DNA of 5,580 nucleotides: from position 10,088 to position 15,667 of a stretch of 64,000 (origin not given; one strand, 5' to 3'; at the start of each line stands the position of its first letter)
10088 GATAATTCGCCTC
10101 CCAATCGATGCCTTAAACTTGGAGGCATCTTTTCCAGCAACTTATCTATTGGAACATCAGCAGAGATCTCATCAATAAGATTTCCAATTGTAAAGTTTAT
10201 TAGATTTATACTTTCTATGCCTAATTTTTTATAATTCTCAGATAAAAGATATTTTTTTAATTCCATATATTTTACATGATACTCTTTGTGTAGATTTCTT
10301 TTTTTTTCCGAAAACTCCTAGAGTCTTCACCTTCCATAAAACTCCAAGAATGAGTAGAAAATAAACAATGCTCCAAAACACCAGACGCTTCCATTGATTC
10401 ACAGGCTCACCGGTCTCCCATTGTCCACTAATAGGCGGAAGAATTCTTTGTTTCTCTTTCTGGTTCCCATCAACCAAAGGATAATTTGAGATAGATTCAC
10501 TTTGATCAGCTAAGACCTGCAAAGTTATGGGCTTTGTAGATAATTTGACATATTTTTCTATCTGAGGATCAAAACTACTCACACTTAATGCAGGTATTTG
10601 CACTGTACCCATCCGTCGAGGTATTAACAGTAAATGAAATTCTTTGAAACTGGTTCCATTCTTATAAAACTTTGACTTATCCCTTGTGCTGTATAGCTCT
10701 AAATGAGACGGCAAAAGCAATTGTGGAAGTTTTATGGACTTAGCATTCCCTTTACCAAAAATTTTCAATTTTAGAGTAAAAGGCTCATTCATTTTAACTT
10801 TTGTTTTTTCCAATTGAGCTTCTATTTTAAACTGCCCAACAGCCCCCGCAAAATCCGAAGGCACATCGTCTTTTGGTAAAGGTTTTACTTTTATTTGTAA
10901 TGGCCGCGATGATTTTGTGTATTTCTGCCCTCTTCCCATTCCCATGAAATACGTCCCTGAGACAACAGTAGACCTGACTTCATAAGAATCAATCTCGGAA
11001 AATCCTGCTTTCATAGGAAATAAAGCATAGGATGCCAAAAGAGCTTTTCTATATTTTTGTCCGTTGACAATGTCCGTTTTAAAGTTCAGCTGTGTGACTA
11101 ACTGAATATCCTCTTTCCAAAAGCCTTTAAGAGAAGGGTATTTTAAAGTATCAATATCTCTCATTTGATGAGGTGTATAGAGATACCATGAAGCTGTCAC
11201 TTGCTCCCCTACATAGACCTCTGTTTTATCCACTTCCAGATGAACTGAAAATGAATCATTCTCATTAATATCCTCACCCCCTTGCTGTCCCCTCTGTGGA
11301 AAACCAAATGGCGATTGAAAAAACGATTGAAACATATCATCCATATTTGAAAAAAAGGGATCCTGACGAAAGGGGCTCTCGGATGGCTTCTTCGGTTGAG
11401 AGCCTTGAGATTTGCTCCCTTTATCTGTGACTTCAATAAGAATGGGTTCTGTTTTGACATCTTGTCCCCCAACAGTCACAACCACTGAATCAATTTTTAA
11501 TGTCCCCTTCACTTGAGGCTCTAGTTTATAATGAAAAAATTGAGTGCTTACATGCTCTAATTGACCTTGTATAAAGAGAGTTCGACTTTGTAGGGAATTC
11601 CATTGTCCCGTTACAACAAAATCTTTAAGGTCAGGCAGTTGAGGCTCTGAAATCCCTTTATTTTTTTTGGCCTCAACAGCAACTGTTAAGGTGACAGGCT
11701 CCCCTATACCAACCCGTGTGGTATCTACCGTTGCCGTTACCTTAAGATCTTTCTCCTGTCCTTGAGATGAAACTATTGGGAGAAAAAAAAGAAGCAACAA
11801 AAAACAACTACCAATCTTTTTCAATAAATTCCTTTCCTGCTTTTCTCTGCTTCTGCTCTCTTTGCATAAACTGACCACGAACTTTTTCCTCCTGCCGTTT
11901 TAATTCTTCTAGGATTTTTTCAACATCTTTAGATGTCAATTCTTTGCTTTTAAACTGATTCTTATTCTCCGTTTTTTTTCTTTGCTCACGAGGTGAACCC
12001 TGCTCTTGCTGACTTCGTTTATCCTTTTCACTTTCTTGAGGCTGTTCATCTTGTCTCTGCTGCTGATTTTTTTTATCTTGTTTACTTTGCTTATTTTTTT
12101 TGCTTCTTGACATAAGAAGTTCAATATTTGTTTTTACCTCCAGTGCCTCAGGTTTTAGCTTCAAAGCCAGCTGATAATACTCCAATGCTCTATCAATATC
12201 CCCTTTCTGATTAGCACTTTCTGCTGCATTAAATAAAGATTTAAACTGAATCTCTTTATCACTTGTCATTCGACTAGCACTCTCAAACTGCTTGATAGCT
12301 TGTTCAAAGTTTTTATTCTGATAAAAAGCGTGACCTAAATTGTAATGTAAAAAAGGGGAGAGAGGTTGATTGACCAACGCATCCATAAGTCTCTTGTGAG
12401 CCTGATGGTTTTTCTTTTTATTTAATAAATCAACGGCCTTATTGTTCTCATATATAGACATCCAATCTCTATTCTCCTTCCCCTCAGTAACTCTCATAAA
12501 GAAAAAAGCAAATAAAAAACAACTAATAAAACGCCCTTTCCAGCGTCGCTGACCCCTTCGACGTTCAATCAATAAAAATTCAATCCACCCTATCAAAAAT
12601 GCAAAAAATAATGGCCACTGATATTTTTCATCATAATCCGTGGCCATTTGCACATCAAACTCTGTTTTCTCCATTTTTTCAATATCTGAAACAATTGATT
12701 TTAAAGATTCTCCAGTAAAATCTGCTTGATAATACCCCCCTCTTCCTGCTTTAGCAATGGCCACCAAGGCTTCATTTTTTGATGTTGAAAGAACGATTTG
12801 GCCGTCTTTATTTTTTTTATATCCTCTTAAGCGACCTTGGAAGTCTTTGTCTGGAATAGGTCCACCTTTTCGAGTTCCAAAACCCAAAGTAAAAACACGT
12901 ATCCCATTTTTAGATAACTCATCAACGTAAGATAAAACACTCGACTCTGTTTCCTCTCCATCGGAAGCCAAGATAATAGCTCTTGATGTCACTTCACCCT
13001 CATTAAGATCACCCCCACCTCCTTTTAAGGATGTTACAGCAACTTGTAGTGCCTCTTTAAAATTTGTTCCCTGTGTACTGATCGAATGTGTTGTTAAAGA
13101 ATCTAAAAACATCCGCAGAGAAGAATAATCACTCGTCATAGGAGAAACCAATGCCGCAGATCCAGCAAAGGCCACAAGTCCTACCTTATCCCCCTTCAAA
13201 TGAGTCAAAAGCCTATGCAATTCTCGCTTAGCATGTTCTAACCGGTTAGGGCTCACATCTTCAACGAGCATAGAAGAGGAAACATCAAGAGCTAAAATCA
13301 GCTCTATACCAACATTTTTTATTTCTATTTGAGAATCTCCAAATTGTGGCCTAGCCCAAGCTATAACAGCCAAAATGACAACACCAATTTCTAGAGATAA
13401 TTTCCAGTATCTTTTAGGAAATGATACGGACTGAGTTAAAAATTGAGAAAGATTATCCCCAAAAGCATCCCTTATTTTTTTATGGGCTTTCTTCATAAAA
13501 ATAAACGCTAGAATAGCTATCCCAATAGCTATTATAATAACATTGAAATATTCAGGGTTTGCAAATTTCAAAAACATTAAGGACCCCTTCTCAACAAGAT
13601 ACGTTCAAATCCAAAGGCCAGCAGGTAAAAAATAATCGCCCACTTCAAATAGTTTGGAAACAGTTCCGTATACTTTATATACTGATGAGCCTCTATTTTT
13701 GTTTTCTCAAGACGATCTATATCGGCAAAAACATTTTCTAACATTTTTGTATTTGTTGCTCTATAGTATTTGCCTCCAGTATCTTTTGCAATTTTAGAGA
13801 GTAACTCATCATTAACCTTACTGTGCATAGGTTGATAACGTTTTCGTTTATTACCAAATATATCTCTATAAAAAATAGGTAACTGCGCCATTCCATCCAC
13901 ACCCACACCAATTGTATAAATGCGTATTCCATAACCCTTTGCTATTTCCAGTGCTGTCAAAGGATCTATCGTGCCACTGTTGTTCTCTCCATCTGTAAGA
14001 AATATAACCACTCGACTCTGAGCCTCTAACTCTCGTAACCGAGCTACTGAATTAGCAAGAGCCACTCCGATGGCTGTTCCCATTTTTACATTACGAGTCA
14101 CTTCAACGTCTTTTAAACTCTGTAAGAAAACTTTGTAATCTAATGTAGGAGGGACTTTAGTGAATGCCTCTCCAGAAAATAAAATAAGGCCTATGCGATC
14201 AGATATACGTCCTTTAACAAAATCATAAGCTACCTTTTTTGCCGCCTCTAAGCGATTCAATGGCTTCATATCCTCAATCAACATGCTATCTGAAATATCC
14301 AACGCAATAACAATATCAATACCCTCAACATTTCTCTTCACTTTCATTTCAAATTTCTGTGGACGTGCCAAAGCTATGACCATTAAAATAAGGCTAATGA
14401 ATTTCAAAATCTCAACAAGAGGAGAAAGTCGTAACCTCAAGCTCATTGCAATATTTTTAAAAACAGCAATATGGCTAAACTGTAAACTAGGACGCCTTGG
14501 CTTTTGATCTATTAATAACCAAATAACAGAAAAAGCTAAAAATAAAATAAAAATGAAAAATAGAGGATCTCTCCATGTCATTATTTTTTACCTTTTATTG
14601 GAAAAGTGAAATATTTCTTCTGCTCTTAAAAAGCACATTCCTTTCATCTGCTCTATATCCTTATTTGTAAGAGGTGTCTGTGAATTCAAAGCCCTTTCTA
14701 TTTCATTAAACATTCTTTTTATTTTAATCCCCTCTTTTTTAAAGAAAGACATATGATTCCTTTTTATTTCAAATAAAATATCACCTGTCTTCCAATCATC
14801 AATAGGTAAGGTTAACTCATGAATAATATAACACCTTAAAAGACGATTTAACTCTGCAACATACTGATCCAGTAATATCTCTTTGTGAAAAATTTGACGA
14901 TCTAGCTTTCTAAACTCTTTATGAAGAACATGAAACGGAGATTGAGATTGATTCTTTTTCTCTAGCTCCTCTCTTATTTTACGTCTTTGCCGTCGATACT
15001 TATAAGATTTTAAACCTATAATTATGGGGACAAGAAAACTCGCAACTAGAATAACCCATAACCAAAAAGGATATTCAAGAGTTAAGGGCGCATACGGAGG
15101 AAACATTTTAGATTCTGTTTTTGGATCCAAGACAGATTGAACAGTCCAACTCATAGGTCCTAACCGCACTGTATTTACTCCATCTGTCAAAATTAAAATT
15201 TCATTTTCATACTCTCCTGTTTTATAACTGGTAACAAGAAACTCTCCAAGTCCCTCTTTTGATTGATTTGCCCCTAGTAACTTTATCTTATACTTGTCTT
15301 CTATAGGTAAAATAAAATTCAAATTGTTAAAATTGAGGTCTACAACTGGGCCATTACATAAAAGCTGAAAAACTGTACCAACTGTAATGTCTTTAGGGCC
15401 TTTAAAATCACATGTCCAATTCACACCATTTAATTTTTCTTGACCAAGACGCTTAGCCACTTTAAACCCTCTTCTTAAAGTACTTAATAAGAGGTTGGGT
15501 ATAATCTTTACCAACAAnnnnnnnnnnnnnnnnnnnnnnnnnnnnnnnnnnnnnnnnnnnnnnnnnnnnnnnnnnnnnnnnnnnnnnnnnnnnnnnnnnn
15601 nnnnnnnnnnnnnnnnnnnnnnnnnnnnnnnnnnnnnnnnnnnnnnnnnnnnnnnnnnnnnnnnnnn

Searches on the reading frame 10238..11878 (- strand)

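Call 12: search_protein_families(library=pfam, proteins=[window:10238-11878:-], max_evalue=0.001)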
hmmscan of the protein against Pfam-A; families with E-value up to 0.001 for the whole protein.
window:10238-11878:- (546 aa): 1 family
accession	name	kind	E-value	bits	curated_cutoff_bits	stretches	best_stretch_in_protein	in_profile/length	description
PF13584.12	BatD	-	1.3e-38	132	24.1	3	49-150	1-92/92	BatD DUF11 like domain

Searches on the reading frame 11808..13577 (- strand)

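Call 12: search_protein_families(library=pfam, proteins=[window:11808-13577:-], max_evalue=0.001)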
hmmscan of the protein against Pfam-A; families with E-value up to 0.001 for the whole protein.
window:11808-13577:- (589 aa): 12 families
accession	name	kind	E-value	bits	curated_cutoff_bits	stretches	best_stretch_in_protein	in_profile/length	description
PF13519.12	VWA_2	-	2.2e-19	70.5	27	1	93-208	1-107/107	von Willebrand factor type A domain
PF00092.34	VWA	-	7.4e-14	52.8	23.8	1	93-235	2-141/174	von Willebrand factor type A domain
PF00515.34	TPR_1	-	1.3e-11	44.3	27.8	2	410-434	3-27/34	Tetratricopeptide repeat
PF13432.12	TPR_16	-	7e-11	42.8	32.7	1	412-477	1-63/65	Tetratricopeptide repeat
PF07719.23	TPR_2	-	1.6e-10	40.7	27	1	409-434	2-27/34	Tetratricopeptide repeat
PF13181.12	TPR_8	-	5e-09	36.1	25.7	0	446-477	2-33/34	Tetratricopeptide repeat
PF13424.12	TPR_12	-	3.1e-07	30.9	30.1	1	411-475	6-75/77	Tetratricopeptide repeat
PF13414.12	TPR_11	-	4.2e-05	23.6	26.8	0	415-440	1-26/42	TPR repeat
PF13428.12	TPR_14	-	5.8e-05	23.8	23.5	0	451-481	7-37/44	Tetratricopeptide repeat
PF24575.1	TPR_Slam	-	0.00036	21.4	35.2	0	449-500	51-102/104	Surface lipoprotein assembly modifier, N-terminal TPR repeats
PF13176.12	TPR_7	-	0.00046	20.5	27.9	0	448-477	2-31/36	Tetratricopeptide repeat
PF14559.12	TPR_19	-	0.00056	20.6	25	0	392-440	9-57/68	Tetratricopeptide repeat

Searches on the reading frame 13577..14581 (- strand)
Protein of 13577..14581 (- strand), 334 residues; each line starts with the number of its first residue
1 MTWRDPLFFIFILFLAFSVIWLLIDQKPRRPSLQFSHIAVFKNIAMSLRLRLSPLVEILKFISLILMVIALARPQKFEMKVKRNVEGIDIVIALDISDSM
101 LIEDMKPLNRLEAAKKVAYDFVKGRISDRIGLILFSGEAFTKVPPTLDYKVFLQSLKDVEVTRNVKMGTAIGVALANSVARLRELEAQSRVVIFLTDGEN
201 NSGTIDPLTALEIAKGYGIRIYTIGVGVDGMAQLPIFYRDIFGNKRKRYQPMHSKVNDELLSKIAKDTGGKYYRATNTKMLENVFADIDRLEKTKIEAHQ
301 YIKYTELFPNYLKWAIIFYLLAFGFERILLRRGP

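Call 12: search_protein_families(library=pfam, proteins=[window:13577-14581:-], max_evalue=0.001)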
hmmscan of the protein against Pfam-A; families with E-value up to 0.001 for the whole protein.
window:13577-14581:- (334 aa): 4 families
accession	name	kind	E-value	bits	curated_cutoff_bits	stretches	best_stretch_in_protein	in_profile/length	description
PF00092.34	VWA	-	3.6e-20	73.3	23.8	1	89-285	1-172/174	von Willebrand factor type A domain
PF13519.12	VWA_2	-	1.1e-14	55.4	27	1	90-199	1-107/107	von Willebrand factor type A domain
PF07584.16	BatA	-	4.3e-06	27.5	25.9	1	1-74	1-77/77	Aerotolerance regulator N-terminal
PF06707.17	DUF1194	-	0.00058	19.6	27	0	162-239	88-170/206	Protein of unknown function (DUF1194)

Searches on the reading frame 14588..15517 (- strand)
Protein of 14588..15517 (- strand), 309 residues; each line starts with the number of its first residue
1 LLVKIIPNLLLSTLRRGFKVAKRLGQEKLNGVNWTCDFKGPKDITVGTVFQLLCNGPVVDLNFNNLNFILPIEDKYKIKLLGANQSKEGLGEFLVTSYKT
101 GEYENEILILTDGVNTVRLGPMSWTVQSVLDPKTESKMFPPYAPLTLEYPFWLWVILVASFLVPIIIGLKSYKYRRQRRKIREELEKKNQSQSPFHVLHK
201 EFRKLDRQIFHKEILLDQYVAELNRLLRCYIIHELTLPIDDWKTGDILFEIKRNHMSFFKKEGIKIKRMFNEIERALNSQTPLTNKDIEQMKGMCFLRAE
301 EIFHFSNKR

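Call 12: search_protein_families(library=pfam, proteins=[window:14588-15517:-], max_evalue=0.001)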
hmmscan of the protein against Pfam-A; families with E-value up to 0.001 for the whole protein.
window:14588-15517:- (309 aa): 1 family
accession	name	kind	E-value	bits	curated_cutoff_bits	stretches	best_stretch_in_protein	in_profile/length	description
PF08561.15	Ribosomal_L37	-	0.00016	22.2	21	1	148-208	31-79/89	Mitochondrial ribosomal protein L37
